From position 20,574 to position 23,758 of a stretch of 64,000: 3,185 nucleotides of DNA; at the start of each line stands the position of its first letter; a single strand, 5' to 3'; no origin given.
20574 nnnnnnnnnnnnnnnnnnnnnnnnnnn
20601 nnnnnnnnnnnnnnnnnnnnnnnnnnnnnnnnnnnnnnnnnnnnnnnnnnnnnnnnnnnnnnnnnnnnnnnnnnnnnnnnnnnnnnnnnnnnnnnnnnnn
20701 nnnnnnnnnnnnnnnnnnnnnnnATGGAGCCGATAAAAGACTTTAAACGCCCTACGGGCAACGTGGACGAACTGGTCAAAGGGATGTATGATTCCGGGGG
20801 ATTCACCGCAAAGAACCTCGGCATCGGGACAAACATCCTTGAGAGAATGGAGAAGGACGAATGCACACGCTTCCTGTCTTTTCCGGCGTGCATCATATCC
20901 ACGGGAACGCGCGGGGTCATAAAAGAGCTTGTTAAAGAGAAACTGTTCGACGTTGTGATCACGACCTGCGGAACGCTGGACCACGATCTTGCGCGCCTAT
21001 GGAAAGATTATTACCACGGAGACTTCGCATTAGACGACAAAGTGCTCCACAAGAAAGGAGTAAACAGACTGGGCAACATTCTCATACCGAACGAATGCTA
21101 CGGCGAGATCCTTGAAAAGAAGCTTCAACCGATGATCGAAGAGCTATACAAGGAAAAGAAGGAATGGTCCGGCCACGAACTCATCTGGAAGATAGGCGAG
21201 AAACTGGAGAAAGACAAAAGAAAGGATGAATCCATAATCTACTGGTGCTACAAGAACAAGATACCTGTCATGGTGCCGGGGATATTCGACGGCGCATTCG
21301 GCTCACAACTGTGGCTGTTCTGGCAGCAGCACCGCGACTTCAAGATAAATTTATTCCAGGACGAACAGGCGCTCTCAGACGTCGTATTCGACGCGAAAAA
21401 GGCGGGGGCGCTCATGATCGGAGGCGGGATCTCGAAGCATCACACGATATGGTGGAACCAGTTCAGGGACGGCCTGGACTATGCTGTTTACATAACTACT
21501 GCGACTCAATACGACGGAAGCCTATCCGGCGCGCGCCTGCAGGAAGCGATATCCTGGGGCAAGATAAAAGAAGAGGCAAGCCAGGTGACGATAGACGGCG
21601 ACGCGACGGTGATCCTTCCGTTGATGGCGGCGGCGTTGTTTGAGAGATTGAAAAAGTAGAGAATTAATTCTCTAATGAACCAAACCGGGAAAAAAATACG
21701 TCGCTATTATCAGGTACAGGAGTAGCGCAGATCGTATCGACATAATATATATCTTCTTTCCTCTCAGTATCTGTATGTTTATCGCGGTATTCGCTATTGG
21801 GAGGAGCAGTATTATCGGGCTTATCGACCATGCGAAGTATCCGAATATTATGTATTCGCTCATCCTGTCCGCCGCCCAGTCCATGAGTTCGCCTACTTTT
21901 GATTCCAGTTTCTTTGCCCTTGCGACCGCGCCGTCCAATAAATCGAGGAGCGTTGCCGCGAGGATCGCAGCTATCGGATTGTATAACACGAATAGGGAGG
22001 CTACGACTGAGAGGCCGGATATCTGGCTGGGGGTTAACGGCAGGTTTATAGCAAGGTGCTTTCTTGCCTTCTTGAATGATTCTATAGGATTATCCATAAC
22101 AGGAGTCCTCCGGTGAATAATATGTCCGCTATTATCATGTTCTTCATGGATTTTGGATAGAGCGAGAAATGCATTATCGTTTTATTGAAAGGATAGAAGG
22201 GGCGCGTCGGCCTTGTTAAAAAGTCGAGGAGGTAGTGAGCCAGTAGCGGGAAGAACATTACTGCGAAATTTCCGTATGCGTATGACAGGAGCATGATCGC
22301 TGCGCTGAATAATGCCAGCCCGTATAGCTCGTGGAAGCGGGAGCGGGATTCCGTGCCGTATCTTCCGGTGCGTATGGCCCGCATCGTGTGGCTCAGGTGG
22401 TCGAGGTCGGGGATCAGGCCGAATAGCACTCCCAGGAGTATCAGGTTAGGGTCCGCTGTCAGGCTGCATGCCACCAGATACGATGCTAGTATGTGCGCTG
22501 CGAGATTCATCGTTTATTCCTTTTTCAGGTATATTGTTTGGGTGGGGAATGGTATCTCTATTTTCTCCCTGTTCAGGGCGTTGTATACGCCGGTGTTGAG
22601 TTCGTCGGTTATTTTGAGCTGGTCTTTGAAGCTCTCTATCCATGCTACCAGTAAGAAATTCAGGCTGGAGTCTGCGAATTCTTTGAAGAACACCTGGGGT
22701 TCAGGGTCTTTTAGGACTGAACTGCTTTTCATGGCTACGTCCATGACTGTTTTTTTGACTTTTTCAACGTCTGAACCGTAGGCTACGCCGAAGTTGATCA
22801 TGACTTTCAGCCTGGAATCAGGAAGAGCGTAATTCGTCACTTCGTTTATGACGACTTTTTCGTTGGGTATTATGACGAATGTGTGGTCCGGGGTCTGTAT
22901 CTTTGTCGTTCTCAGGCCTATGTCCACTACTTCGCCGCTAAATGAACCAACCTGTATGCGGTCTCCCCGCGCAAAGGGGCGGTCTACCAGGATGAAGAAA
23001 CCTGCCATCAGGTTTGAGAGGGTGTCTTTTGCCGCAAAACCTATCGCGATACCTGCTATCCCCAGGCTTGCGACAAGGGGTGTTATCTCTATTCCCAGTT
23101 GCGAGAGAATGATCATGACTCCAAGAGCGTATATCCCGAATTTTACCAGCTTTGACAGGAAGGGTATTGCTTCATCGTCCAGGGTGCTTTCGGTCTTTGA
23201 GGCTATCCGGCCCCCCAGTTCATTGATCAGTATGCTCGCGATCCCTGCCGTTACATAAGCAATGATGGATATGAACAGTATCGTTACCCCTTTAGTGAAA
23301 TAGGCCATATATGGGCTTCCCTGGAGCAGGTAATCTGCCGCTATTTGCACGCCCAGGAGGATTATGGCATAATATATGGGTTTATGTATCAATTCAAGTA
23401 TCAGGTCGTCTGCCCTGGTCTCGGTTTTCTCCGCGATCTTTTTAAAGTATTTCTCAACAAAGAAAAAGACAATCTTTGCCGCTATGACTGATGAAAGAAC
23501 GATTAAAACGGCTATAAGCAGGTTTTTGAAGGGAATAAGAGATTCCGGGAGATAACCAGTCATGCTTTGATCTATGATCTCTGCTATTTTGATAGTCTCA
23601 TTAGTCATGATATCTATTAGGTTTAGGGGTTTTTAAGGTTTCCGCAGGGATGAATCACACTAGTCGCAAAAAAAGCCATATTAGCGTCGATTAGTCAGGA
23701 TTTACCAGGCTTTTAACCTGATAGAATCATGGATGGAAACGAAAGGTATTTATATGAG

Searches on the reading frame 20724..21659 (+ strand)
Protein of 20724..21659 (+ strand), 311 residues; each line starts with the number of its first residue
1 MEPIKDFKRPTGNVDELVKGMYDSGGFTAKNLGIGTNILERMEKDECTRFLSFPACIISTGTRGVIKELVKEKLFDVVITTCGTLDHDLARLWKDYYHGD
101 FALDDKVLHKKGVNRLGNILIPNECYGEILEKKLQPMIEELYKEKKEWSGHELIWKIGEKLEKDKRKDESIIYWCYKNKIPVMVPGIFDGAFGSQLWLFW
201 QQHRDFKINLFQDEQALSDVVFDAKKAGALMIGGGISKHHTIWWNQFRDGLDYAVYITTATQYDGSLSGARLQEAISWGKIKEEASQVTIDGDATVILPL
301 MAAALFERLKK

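Call 8: search_protein_families(library=pfam, proteins=[window:20724-21659:+], max_evalue=0.001)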
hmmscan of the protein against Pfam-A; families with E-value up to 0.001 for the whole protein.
window:20724-21659:+ (311 aa): 1 family
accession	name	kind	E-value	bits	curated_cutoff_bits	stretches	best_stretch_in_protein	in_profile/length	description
PF01916.23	DS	-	2.8e-110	368.6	27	1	16-304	1-287/288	Deoxyhypusine synthase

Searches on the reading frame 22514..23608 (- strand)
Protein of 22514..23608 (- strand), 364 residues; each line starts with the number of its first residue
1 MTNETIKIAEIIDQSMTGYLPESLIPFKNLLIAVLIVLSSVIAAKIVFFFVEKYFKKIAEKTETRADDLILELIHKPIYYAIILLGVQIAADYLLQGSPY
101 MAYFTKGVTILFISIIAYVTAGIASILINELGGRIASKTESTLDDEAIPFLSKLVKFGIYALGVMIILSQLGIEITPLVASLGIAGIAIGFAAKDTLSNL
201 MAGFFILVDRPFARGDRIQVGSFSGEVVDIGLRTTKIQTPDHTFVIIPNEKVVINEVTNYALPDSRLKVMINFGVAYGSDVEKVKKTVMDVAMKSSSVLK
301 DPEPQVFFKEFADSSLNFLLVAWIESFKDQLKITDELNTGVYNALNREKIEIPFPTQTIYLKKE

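Call 8: search_protein_families(library=pfam, proteins=[window:22514-23608:-], max_evalue=0.001)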
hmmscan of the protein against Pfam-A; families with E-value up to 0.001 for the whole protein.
window:22514-23608:- (364 aa): 3 families
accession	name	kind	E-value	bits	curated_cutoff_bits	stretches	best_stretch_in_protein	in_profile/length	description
PF00924.24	MS_channel_2nd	-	3.1e-23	82.1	20.2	1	195-260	1-66/68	Mechanosensitive ion channel, beta-domain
PF21082.3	MS_channel_3rd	-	3.8e-21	75.7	21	1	271-352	3-88/88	Mechanosensitive ion channel MscS, C-terminal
PF21088.3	MS_channel_1st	-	1.8e-12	47.4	23.1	1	153-194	1-42/42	Mechanosensitive ion channel, transmembrane helices 2/3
